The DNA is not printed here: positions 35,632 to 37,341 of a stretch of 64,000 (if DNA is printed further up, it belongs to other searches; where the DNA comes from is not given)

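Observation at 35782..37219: MerR-HTH/GNAT fusion with a textbook MerR operator in its own promoter spacer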

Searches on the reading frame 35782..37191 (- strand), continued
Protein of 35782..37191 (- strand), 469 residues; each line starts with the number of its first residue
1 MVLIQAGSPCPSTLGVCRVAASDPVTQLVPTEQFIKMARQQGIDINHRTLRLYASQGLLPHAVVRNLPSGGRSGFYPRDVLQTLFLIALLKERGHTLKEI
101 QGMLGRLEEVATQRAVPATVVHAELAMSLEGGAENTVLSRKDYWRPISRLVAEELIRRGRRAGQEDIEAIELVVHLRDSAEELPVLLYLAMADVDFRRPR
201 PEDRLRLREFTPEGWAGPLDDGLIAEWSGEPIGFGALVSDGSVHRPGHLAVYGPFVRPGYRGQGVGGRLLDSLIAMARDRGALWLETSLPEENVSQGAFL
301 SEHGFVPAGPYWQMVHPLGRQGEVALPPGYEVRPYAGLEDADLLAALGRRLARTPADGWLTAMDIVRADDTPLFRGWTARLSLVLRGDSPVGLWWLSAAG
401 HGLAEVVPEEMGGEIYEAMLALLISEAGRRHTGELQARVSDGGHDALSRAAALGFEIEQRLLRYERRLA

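Call 37: predict_structure(alignment_id=A3)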
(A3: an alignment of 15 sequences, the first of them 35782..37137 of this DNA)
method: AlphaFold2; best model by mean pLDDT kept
length: 451 residues; sequences in the alignment: 15
mean_pLDDT: 83.6   pTM: 0.74
mean pLDDT of the five models: 83.6, 83.5, 82.4, 82.1, 81.8
residues with pLDDT >= 90: 144; 70-90: 261; 50-70: 29; < 50: 17
segments of 3 or more residues with pLDDT < 50: 1-7, 114-123
pLDDT, mean of each block of 10 residues (from residue 1): 49 92 87 90 87 87 91 81 88 88 84 49 56 80 76 84 82 91 88 74 92 92 70 89 86 94 89 79 89 89 80 93 91 68 81 84 93 90 87 87 91 87 79 89 89 70
secondary structure, 60 per line:
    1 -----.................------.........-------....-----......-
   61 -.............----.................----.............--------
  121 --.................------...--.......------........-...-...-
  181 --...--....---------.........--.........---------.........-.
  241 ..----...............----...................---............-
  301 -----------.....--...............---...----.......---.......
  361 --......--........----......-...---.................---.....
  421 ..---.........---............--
elements in order: H6-9 E10-12 H13-22 H29-37 E45-48 E54-59 H62-74 H79-95 H100-112 H123-139 E151-157 E164-171 E177-179 H188-191 E204-209 E212-220 E230-238 H247-261 E266-272 H273-284 E288-299 E312-316 H319-333 H344-350 H354-360 E363-368 E371-378 E383-388 H396-412 E416-422 H426-434 E438-449

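Call 39: fold_search(model_id=the predicted structure, library=pdb)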
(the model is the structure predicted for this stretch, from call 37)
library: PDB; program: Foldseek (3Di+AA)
matches with E <= 10: 1190; with E <= 0.001: 454
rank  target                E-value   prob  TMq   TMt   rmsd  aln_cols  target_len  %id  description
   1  7wx7                  8.5e-15  1.00  0.35  0.50   7.8       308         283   16  complex of a legionella acetyltransferase VipF and COA/ACO (released 2023-02-22)
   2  3tt2                  1.7e-14  1.00  0.36  0.48   8.1       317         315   20  Crystal Structure of GCN5-related N-Acetyltransferase from Sphaerobacter thermophilus (released 2011-10-05)
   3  7q3a_A                7.0e-14  1.00  0.36  0.45  10.3       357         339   18  Crystal structure of MAB_4324 a tandem repeat GNAT from Mycobacterium abscessus (released 2022-05-04)
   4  7wx5                  7.4e-14  1.00  0.34  0.47   8.2       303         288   16  a Legionella acetyltransferase effector VipF (released 2023-02-22)
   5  6wqc                  7.8e-14  1.00  0.32  0.43   8.4       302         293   17  Crystal structure of VipF from Legionella hackeliae in complex with CoA (released 2021-11-10)
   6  7q3a_B                1.2e-13  1.00  0.37  0.46  10.8       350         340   19  Crystal structure of MAB_4324 a tandem repeat GNAT from Mycobacterium abscessus (released 2022-05-04)
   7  6wqb                  1.2e-13  1.00  0.34  0.46   7.7       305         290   18  Crystal structure of VipF from Legionella hackeliae in complex with acetyl-CoA (released 2021-11-10)
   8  7wx6                  2.3e-12  1.00  0.33  0.49   7.4       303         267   16  A Legionella acetyltransferase VipF (released 2022-09-14)
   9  2wpw_B                3.6e-12  1.00  0.34  0.44   8.9       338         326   16  Tandem GNAT protein from the clavulanic acid biosynthesis pathway (without AcCoA) (released 2009-12-29)
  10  5kf1_A                4.0e-12  1.00  0.35  0.46   8.9       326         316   12  X-ray structure of a glucosamine N-Acetyltransferase from Clostridium acetobutylicum, apo form, pH 5 (released 2016-07-06)
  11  1ozp                  5.3e-12  1.00  0.35  0.49   8.3       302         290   20  Crystal Structure of Rv0819 from Mycobacterium tuberculosis MshD-Mycothiol Synthase Acetyl-Coenzyme A Complex. (released 2003-09-09)
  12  2wpx_A                5.9e-12  1.00  0.35  0.45   8.6       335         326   18  Tandem GNAT protein from the clavulanic acid biosynthesis pathway (with AcCoA) (released 2009-12-29)
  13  2wpw_A                1.2e-11  1.00  0.35  0.45   8.6       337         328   18  Tandem GNAT protein from the clavulanic acid biosynthesis pathway (without AcCoA) (released 2009-12-29)
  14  5kgh_A                1.3e-11  1.00  0.34  0.45   9.0       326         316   11  X-ray structure of a glucosamine N-Acetyltransferase from Clostridium acetobutylicum, mutant Y297F (released 2016-07-06)
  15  5kf2                  1.5e-11  1.00  0.36  0.48   8.2       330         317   12  X-ray structure of a glucosamine N-Acetyltransferase from Clostridium acetobutylicum, apo form, pH 8 (released 2016-07-06)
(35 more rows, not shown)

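Call 57: search_protein_families(library=pfam, proteins=[P0013, P0017, P0024, P0042, P0047, P0072, P0075, P0095, P0110, P0144], max_evalue=0.001)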
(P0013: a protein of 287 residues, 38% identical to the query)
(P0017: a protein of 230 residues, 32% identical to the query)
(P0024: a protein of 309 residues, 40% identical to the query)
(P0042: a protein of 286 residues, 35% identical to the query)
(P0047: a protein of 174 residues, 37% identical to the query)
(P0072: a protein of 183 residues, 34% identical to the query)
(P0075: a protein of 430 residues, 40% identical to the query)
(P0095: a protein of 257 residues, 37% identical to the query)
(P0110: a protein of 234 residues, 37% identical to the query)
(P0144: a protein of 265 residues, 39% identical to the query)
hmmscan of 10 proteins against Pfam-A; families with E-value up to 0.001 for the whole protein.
P0013 (287 aa): 1 family
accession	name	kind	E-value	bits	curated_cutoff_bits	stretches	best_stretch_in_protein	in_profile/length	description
PF13411.12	MerR_1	-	4.2e-08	33.6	21.6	1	14-82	5-66/69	MerR HTH family regulatory protein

P0017 (230 aa): 2 families
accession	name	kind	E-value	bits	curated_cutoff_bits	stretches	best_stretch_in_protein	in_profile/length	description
PF13411.12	MerR_1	-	2e-13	50.6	21.6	2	31-86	15-64/69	MerR HTH family regulatory protein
PF00376.29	MerR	-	4.5e-07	30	28.2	0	33-48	16-31/38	MerR family regulatory protein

P0024 (309 aa): 2 families
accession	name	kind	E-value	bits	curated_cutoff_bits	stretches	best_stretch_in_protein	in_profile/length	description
PF13411.12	MerR_1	-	1.4e-11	44.8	21.6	1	22-86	10-68/69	MerR HTH family regulatory protein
PF00376.29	MerR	-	0.00045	20.4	28.2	0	22-45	9-32/38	MerR family regulatory protein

P0042 (286 aa): 1 family
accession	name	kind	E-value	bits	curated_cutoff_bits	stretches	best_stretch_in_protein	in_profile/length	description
PF13411.12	MerR_1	-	1.3e-09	38.4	21.6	1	23-86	11-68/69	MerR HTH family regulatory protein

P0047 (174 aa): 1 family
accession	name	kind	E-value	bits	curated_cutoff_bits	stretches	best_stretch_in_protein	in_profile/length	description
PF13411.12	MerR_1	-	3.3e-12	46.8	21.6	1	27-91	9-67/69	MerR HTH family regulatory protein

P0072 (183 aa): 2 families
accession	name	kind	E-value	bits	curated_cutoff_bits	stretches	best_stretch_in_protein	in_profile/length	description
PF13411.12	MerR_1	-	3.5e-09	37.1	21.6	1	47-110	11-67/69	MerR HTH family regulatory protein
PF00376.29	MerR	-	4.6e-05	23.6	28.2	1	48-68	11-31/38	MerR family regulatory protein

P0075 (430 aa): 2 families
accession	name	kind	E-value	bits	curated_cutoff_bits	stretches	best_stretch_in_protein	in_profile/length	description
PF13411.12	MerR_1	-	1.5e-11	44.7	21.6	1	74-141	6-67/69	MerR HTH family regulatory protein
PF09278.17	MerR-DNA-bind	-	1.9e-05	25.6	25.4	1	117-168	1-49/65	MerR, DNA binding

P0095 (257 aa): 1 family
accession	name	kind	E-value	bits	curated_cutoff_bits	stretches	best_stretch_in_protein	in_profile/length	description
PF13411.12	MerR_1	-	9.8e-06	26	21.6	1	22-84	10-66/69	MerR HTH family regulatory protein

P0110 (234 aa): 2 families
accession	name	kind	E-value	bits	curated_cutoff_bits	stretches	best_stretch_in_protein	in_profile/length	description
PF13411.12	MerR_1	-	9.5e-11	42.1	21.6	1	20-81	10-67/69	MerR HTH family regulatory protein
PF09278.17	MerR-DNA-bind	-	0.00074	20.5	25.4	0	57-100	1-44/65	MerR, DNA binding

P0144 (265 aa): 1 family
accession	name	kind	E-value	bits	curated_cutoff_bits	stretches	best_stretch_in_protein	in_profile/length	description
PF13411.12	MerR_1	-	2.2e-09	37.7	21.6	1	42-96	13-66/69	MerR HTH family regulatory protein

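Call 59: search_dna_similar(query=window:35782-37137:-, collection=plasmids, mode=protein, max_evalue=0.001, max_rows=15)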
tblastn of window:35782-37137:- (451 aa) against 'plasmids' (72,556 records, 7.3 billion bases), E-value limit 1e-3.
Records with a match: 24; places in all: 24; records where one place covers at least 80% of the query: 0.
Best place of each record, by identity: <60% 24.
By first word of the organism name: Sinorhizobium 21; Rhizobium 1; Aeromonas 1; Ensifer 1.
By predicted mobility (MOB-suite, as given by PLSDB): conjugative 20; non-mobilizable 4.
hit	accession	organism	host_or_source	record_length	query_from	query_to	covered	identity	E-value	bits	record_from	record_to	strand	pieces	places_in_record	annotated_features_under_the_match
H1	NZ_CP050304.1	Rhizobium lusitanum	Oxytropis pumilio,cell culture,root ...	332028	142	291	33%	30.7%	5e-4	50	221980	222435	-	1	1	GNAT family N-acetyltransferase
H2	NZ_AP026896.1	Aeromonas caviae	Microbe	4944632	198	291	21%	40.4%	5e-4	50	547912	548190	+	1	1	none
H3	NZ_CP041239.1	Sinorhizobium mexicanum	Acaciella angustissima,cell culture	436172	197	305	24%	34.5%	2e-4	52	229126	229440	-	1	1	GNAT family N-acetyltransferase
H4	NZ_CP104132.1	Sinorhizobium sp. K101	Phaseolus vulgaris,cell ...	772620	197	293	22%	37.6%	8e-6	56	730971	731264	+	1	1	none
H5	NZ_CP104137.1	Sinorhizobium sp. C101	Phaseolus vulgaris,cell ...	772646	197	291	21%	38.4%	6e-6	56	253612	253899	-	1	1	GNAT family N-acetyltransferase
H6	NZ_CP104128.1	Sinorhizobium sp. M103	Phaseolus vulgaris,cell ...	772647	197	291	21%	38.4%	6e-6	56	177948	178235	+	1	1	GNAT family N-acetyltransferase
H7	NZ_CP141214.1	Sinorhizobium meliloti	alfalfa,Isolate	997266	197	291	21%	38.4%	7e-6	56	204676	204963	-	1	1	GNAT family N-acetyltransferase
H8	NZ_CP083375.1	Ensifer canadensis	Melilotus albus,Cell Culture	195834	195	291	22%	35.6%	1e-4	52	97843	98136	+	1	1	GNAT family N-acetyltransferase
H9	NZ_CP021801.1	Sinorhizobium meliloti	Medicago sativa,Single Cell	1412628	197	291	21%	36.4%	2e-5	55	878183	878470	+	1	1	none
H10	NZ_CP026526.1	Sinorhizobium meliloti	Medicago sativa L. subsp. ambigua,Cell ...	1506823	197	291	21%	36.4%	2e-5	55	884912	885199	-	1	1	none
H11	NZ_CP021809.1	Sinorhizobium meliloti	Medicago sativa,Single Cell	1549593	197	291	21%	36.4%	2e-5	55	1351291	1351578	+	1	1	none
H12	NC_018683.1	Sinorhizobium meliloti Rm41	-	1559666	197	291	21%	36.4%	2e-5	55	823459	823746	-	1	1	none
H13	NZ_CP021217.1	Sinorhizobium meliloti RU11/001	-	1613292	197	291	21%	36.4%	2e-5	55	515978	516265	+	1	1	none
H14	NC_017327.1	Sinorhizobium meliloti SM11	-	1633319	197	291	21%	36.4%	2e-5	55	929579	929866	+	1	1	none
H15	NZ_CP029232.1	Sinorhizobium fredii CCBAU 45436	Glycine max,cell culture,plant root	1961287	197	291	21%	35.4%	2e-4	52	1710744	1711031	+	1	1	record has no annotation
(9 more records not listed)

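Call 62: find_encoding_contigs(protein=P0006, flank=3500, max_places=1)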
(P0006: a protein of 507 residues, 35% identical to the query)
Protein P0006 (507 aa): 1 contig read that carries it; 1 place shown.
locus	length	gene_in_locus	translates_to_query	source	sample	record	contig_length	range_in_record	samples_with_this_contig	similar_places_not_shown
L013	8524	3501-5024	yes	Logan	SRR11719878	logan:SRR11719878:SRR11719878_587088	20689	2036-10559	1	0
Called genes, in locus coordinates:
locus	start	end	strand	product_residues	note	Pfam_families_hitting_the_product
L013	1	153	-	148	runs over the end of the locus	-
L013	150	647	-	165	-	PF01909:NTP_transf_2 (weak), PF18765:Polbeta (faint)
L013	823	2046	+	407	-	PF07690:MFS_1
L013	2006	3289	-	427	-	-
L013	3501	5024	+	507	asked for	PF13411:MerR_1, PF00583:Acetyltransf_1, PF13508:Acetyltransf_7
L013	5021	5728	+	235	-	PF00005:ABC_tran, PF13304:AAA_21 (faint)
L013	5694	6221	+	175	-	PF06182:ABC2_membrane_6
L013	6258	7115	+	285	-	PF06182:ABC2_membrane_6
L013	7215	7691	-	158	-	-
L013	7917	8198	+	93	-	PF04014:MazE_antitoxin (weak)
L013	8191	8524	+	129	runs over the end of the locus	PF01850:PIN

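Call 63: find_encoding_contigs(protein=P0007, flank=3500, max_places=1)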
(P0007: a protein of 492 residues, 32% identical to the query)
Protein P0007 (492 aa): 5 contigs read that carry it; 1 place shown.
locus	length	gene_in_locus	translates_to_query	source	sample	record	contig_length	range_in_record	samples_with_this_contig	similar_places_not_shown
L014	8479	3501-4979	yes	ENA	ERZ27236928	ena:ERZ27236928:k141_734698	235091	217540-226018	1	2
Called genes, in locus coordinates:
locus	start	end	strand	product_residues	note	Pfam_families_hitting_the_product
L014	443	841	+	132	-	PF11127:YgaP-like_TM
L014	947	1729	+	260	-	PF12847:Methyltransf_18, PF04816:TrmK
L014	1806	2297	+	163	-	PF00075:RNase_H, PF13456:RVT_3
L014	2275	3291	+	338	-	PF04536:TPM_phosphatase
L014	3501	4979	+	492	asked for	PF13411:MerR_1 (weak), PF00583:Acetyltransf_1, PF13508:Acetyltransf_7, PF13673:Acetyltransf_10 (weak)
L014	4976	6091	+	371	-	PF00005:ABC_tran, PF13304:AAA_21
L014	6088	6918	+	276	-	PF06182:ABC2_membrane_6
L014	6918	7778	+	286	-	PF06182:ABC2_membrane_6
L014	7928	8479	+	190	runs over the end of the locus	PF04011:LemA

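Call 64: find_encoding_contigs(protein=P0008, flank=3500, max_places=1)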
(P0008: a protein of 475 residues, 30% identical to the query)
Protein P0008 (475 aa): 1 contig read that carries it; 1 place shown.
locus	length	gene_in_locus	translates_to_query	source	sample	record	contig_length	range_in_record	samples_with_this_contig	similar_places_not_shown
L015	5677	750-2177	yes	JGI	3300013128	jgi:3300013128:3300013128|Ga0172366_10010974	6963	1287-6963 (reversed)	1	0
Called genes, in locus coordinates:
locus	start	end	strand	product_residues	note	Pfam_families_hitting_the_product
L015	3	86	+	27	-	?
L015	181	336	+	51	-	-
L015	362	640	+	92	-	-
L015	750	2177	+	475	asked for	PF13411:MerR_1 (weak), PF00583:Acetyltransf_1, PF13673:Acetyltransf_10 (faint), PF13508:Acetyltransf_7 (weak)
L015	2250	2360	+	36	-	-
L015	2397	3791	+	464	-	PF04055:Radical_SAM, PF13353:Fer4_12 (weak)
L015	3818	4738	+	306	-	PF02463:SMC_N (weak), PF00005:ABC_tran, PF13304:AAA_21 (faint)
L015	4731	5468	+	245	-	PF01061:ABC2_membrane, PF12698:ABC2_membrane_3 (weak)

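Call 65: find_encoding_contigs(protein=P0010, flank=3500, max_places=1)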
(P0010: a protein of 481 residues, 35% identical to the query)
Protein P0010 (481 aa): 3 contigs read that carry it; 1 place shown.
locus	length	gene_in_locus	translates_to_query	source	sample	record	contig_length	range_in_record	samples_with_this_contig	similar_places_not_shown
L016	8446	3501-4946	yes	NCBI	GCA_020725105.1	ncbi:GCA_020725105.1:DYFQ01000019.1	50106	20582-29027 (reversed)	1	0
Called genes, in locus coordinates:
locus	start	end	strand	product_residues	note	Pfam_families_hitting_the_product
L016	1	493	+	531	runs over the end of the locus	PF01039:Carboxyl_trans, PF03255:ACCA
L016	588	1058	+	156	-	-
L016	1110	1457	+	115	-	PF04266:ASCH (weak)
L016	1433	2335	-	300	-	PF02596:DUF169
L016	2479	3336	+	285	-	PF01261:AP_endonuc_2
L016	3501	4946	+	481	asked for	PF13411:MerR_1, PF00583:Acetyltransf_1, PF13508:Acetyltransf_7, PF13673:Acetyltransf_10 (weak)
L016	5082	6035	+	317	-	-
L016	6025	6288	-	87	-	PF00708:Acylphosphatase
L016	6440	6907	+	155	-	-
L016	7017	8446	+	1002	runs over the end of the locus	PF00929:RNase_T, PF00270:DEAD, PF04851:ResIII (faint), PF13307:Helicase_C_2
